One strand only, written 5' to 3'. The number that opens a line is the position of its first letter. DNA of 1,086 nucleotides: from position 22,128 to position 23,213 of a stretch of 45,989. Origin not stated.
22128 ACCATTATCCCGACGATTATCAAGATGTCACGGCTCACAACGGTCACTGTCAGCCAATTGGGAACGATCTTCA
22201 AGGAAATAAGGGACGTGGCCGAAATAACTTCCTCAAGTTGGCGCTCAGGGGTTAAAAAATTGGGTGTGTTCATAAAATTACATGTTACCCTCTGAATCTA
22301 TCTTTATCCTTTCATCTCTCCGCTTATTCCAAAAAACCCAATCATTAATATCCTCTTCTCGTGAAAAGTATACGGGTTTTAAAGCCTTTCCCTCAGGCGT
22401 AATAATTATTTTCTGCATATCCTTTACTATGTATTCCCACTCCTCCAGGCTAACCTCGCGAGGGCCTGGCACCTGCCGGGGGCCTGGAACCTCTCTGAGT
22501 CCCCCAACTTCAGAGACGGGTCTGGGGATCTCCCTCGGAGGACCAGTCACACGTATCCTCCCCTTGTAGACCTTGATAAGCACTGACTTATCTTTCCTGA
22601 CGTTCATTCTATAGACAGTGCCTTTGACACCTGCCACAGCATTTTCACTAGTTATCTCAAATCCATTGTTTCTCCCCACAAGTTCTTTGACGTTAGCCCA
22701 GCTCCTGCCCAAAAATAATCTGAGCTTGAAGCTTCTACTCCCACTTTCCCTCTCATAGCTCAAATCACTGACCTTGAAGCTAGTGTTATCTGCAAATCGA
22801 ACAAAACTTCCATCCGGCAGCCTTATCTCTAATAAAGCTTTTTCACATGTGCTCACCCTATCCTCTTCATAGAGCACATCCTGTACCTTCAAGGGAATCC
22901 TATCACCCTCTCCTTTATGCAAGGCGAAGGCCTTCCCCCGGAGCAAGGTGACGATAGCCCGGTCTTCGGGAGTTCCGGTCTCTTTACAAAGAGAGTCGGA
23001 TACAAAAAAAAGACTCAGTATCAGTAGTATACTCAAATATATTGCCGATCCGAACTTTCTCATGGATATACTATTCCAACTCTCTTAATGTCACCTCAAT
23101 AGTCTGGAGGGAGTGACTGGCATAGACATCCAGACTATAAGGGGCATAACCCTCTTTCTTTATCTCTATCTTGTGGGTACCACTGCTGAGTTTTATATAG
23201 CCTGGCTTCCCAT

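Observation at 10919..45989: A 187-211 bp intergenic repeat family in seven copies, foldable into one long rod-like hairpin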

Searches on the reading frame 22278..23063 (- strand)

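Call 9: search_protein_families(library=pfam, proteins=[window:22278-23063:-])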
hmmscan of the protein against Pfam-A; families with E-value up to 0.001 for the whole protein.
window:22278-23063:- (261 aa): 1 family
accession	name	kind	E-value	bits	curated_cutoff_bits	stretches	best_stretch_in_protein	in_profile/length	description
PF04773.18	FecR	-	5.5e-14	52.8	24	1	68-170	1-96/97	FecR protein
